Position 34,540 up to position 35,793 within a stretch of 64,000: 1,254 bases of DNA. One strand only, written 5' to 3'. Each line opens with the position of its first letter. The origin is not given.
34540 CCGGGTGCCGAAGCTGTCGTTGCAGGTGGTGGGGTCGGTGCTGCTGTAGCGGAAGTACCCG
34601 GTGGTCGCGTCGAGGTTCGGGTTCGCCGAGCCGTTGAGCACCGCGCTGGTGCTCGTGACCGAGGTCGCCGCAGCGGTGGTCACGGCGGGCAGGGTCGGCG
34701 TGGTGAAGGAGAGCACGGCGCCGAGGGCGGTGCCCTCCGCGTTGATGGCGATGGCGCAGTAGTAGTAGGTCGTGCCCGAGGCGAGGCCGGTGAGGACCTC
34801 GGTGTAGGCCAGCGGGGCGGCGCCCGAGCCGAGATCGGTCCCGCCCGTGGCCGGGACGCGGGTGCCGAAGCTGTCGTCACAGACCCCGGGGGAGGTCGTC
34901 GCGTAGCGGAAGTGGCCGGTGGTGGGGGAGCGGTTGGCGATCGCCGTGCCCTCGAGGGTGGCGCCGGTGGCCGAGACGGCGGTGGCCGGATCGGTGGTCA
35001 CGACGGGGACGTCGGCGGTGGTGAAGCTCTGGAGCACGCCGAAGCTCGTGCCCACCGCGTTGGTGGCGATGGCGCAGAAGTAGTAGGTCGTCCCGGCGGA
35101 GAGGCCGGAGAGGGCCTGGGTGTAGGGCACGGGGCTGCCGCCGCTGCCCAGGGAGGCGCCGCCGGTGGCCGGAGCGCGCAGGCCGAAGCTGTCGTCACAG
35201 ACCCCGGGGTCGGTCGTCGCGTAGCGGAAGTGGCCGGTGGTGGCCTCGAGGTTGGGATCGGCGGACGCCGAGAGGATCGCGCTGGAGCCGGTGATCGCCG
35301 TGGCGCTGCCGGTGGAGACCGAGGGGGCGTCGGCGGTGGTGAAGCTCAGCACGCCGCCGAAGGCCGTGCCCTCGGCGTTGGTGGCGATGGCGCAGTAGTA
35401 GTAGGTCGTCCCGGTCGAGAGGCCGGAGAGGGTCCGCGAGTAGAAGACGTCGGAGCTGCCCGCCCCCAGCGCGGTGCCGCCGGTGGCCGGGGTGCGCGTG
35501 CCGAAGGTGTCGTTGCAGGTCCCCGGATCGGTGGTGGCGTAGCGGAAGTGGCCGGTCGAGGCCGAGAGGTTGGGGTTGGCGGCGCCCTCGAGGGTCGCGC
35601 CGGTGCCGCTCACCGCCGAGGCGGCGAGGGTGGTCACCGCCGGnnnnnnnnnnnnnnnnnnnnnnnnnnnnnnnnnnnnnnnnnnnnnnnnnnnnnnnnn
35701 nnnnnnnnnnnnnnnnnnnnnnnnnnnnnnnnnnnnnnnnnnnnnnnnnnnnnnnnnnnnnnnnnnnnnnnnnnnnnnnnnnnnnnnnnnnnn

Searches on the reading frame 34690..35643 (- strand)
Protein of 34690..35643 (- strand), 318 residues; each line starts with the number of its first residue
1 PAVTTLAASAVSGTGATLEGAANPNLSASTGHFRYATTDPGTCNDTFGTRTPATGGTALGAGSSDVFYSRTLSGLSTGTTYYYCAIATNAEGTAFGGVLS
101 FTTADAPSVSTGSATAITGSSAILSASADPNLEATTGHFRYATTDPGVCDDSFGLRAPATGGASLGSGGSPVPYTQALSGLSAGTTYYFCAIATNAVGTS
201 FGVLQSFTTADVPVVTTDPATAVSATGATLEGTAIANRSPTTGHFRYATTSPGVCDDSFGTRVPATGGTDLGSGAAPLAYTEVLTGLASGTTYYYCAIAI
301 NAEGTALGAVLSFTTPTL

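Call 67: predict_structure(alignment_id=A3)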
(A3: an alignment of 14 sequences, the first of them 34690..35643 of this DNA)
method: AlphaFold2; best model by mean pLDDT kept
length: 318 residues; sequences in the alignment: 14
mean_pLDDT: 95.8   pTM: 0.76
mean pLDDT of the five models: 95.8, 95.7, 95.6, 95.3, 95.3
residues with pLDDT >= 90: 309; 70-90: 9; 50-70: 0; < 50: 0
segments of 3 or more residues with pLDDT < 50: none
pLDDT, mean of each block of 10 residues (from residue 1): 96 94 95 97 94 94 95 94 97 97 94 97 98 95 96 94 93 97 97 95 97 97 97 96 97 94 94 95 97 98 96 95
secondary structure, 60 per line:
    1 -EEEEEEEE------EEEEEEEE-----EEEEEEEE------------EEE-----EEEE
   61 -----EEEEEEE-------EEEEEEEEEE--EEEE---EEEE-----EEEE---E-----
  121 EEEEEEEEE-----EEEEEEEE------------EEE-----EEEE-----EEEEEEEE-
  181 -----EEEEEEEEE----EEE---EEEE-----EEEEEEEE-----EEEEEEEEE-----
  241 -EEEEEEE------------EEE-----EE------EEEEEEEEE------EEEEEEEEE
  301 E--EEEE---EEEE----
elements in order: E2-9 E16-23 E29-36 E49-51 E57-60 E66-72 E80-89 E92-95 E99-102 E108-111 E121-129 E135-142 E155-157 E163-166 E172-179 E186-194 E199-201 E205-208 E214-221 E227-235 E242-248 E261-263 E277-285 E292-301 E304-307 E311-314
